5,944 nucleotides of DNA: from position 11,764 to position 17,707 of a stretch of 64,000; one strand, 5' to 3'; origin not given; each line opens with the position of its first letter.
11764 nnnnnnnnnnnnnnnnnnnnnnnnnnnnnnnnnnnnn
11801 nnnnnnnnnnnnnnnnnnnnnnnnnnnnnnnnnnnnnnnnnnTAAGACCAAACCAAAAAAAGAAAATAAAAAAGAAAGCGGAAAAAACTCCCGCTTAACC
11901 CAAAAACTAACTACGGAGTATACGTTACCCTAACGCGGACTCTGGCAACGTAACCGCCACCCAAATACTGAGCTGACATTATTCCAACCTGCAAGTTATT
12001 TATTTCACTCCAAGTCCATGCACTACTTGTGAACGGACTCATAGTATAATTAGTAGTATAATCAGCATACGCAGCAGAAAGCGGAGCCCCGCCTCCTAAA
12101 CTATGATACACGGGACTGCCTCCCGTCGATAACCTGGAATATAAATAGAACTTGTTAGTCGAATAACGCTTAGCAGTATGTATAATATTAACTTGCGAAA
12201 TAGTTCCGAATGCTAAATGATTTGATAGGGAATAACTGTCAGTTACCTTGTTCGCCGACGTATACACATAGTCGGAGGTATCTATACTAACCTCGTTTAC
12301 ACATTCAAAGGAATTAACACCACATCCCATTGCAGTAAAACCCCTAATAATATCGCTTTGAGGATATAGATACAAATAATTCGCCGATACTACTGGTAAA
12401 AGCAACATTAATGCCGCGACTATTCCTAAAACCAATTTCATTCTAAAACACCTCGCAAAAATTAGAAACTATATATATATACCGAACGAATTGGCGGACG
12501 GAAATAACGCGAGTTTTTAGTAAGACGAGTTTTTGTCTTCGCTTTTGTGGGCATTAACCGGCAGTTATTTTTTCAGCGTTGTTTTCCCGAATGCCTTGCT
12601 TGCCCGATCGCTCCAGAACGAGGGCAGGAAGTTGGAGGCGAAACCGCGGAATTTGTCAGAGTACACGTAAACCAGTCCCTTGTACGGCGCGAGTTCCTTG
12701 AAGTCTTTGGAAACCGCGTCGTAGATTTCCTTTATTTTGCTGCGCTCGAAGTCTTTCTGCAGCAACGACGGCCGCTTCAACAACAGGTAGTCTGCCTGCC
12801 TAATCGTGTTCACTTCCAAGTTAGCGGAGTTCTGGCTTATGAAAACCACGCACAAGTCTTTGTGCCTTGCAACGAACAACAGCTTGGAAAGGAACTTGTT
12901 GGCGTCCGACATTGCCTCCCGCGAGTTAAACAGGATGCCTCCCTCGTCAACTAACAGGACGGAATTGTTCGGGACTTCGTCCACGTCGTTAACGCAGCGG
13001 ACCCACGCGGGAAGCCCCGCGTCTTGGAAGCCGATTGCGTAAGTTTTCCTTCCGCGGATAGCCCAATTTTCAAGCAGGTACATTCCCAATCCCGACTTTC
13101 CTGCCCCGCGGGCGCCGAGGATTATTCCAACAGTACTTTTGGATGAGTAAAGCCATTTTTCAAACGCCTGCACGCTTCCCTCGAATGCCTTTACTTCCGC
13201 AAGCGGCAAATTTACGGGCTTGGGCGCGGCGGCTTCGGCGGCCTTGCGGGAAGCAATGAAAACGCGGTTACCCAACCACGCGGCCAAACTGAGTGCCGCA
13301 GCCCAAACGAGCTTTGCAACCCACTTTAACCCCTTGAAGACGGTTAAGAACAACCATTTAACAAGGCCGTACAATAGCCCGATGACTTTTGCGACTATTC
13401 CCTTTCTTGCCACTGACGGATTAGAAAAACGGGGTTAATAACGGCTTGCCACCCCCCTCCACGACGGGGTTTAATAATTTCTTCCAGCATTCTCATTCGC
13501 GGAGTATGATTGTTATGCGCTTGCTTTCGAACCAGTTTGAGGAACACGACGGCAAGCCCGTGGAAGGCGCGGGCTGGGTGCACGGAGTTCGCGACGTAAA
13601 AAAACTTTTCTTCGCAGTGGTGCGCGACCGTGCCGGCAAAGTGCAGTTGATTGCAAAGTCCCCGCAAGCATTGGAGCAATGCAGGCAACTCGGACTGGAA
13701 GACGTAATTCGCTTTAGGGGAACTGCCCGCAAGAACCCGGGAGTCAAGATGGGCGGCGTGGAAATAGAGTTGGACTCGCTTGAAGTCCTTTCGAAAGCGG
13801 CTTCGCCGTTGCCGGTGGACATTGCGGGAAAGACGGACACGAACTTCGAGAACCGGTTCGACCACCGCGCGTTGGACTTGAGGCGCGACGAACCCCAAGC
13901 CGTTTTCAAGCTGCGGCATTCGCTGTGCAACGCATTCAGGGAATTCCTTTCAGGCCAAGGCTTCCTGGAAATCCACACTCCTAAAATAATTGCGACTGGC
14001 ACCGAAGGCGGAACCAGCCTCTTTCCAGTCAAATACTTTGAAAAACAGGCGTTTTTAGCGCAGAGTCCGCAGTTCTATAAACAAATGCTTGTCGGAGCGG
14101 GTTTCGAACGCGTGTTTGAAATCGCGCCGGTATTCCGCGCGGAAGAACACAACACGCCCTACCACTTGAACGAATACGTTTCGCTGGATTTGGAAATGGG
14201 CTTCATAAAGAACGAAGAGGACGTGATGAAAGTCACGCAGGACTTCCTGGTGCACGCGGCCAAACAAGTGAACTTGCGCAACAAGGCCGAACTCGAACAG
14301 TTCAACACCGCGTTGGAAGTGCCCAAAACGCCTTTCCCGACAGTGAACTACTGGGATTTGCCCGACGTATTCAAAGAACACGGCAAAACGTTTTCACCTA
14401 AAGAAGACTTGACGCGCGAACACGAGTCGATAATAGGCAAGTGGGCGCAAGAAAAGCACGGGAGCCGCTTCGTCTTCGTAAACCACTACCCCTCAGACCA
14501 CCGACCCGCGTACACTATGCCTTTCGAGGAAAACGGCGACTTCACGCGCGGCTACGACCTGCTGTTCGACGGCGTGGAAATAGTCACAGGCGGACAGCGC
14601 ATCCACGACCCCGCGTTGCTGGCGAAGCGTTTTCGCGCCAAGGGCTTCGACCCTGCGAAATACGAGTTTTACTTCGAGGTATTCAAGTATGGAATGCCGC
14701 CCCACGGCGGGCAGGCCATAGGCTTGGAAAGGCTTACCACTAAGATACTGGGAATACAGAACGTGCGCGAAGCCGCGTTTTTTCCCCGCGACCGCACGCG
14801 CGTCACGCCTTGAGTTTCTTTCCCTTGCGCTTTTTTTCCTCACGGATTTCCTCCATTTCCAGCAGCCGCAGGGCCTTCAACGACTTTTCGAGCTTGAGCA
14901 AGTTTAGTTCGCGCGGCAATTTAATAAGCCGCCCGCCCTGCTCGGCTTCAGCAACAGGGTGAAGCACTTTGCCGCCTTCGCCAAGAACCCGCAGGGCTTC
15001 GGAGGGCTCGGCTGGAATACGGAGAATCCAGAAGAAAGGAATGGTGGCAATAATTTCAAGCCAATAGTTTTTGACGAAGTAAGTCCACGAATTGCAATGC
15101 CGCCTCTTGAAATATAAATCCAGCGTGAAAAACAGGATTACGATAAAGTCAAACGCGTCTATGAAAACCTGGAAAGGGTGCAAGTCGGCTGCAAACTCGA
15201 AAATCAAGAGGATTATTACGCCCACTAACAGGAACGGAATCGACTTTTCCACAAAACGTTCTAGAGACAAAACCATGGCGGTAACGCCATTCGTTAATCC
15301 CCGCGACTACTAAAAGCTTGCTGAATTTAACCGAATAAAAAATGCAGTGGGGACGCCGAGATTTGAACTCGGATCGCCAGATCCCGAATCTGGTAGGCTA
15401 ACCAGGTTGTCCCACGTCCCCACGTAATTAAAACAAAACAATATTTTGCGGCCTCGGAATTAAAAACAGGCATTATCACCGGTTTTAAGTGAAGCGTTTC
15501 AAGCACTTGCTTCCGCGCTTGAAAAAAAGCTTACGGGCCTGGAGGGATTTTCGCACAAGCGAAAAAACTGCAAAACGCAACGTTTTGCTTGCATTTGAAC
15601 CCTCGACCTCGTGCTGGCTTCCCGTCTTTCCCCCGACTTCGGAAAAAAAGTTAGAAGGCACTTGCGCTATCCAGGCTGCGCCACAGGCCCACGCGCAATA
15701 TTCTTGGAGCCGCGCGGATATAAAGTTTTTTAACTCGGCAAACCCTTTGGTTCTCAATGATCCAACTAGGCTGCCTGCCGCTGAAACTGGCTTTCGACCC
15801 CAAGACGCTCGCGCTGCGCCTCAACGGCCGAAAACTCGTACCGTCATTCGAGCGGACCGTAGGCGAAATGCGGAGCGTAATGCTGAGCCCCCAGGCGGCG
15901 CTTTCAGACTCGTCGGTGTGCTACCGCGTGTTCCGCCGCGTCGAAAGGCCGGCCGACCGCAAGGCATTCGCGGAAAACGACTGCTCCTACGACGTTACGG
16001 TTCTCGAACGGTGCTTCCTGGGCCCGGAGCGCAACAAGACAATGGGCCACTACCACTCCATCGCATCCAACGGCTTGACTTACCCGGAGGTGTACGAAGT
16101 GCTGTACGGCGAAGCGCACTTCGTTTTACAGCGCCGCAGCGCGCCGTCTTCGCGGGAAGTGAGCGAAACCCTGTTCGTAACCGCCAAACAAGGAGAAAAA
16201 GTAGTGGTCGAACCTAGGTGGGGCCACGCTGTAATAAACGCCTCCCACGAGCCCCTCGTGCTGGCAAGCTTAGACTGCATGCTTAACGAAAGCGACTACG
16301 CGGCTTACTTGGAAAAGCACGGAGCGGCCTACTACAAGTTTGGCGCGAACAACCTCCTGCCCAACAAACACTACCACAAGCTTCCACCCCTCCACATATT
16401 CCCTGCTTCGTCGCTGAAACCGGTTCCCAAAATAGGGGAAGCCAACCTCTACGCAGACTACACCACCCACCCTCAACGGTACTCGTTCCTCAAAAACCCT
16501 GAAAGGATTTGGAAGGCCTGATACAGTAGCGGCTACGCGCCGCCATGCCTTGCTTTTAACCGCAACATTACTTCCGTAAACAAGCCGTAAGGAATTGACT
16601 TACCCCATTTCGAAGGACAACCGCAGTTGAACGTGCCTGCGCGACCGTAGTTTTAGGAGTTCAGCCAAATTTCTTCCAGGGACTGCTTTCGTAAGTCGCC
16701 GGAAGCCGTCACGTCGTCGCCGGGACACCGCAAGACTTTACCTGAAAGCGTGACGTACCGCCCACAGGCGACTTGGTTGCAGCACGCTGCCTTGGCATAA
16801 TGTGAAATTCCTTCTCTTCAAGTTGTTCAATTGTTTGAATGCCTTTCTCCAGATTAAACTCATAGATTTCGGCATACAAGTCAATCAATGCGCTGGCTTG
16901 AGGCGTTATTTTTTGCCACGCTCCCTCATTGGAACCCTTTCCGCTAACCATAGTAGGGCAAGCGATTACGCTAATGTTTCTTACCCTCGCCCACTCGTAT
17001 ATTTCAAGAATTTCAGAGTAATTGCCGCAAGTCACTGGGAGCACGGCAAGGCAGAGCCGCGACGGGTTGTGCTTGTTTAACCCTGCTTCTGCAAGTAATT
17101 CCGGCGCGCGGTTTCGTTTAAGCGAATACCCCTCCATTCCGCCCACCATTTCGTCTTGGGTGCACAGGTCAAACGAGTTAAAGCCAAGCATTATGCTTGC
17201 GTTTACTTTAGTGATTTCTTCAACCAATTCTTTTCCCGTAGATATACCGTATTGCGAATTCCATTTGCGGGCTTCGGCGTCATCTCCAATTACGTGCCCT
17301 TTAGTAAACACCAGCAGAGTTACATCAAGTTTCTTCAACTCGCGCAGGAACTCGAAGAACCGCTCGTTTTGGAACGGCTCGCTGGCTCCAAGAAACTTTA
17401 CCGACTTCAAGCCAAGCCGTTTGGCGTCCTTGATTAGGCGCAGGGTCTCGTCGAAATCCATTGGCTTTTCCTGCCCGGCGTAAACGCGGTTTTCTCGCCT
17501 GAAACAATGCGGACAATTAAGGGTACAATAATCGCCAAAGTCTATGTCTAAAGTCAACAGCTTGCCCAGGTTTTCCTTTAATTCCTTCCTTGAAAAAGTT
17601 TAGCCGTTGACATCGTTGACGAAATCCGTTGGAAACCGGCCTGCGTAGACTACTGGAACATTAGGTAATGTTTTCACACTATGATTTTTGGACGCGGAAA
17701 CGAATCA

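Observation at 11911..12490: Two secreted-protein paralogs share a perfectly conserved promoter, 5' UTR and signal peptide, but the mature domains are highly diverged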

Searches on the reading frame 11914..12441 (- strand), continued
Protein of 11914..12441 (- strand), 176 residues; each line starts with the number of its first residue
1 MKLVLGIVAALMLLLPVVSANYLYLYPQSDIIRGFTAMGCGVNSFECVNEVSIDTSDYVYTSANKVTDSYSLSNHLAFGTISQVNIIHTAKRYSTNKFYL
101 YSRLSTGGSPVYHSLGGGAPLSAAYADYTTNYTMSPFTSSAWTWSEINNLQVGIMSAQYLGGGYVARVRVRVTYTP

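Call 81: search_protein_families(library=pfam, proteins=[L011:7398-8405:+, L011:8419-9441:+, L011:6293-7390:+], max_evalue=0.01)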
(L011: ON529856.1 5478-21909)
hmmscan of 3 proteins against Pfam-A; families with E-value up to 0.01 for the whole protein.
L011:7398-8405:+ (336 aa): 2 families
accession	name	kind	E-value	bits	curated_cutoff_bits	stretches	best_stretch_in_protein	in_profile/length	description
PF13385.13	Laminin_G_3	-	0.00036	21.1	27.6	1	70-174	21-122/151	Concanavalin A-like lectin/glucanases superfamily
PF14099.13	Polysacc_lyase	-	0.0053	17.1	29.9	0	114-175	130-193/210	Polysaccharide lyase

L011:8419-9441:+ (341 aa): 0 families

L011:6293-7390:+ (366 aa): 1 family
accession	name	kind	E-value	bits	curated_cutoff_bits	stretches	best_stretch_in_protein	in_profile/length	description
PF00041.27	fn3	-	0.00017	22.1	25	1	123-204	2-80/84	Fibronectin type III domain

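Call 84: list_cluster_members(proteins=[P0001, P0002])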
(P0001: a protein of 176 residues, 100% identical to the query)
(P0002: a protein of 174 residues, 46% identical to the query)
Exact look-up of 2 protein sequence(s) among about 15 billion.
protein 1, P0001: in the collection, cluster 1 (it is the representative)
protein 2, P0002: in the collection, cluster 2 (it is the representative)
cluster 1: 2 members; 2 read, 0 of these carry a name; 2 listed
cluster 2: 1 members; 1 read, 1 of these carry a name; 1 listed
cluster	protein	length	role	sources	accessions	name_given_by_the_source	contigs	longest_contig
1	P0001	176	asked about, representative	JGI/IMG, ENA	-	-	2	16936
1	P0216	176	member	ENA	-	-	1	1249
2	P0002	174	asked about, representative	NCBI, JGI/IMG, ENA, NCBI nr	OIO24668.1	hypothetical protein AUJ65_00580 [Candidatus Micrarchaeota archaeon CG1_02_51_15] | MAG: hypothetical protein AUJ65_00580 [Candidatus Micrarchaeota archaeon CG1_02_51_15]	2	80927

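Call 86: find_encoding_contigs(protein=P0216, flank=5000)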
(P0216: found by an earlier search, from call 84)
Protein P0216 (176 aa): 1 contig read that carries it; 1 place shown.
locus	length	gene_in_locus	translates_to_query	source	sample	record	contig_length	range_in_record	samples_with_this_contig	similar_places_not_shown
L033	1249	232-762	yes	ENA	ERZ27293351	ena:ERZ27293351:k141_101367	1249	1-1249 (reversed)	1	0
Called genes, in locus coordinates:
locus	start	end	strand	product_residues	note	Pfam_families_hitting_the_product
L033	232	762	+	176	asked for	-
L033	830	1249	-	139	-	?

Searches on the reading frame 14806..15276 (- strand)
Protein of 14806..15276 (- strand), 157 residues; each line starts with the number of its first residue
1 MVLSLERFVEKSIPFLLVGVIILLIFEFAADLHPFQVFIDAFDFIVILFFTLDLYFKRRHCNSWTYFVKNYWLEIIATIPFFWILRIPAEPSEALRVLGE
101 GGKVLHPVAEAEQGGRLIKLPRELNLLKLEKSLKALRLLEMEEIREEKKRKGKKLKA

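Call 81: search_protein_families(library=pfam, proteins=[window:14806-15276:-], max_evalue=0.01)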
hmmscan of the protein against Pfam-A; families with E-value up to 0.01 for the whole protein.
window:14806-15276:- (157 aa): 1 family
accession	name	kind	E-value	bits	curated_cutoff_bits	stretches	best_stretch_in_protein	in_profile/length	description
PF00520.37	Ion_trans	-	1.1e-05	25.2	25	1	14-138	9-117/241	Ion transport protein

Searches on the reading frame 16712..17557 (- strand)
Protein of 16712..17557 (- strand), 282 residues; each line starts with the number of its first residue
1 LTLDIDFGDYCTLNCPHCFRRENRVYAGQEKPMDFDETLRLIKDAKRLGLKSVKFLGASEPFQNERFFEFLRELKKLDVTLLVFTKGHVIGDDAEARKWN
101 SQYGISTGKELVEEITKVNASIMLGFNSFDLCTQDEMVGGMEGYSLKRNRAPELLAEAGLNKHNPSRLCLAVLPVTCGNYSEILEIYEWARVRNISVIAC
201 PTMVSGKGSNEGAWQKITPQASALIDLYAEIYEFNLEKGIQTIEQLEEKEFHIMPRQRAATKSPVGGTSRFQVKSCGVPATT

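Call 81: search_protein_families(library=pfam, proteins=[window:16712-17557:-], max_evalue=0.01)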
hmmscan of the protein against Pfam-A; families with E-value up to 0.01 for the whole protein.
window:16712-17557:- (282 aa): 2 families
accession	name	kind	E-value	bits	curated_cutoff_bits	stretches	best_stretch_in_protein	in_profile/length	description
PF04055.27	Radical_SAM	-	1.6e-10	41.8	29.5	1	7-130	3-113/166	Radical SAM superfamily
PF13353.11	Fer4_12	-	0.0011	19.7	22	1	7-84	11-89/137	4Fe-4S single cluster domain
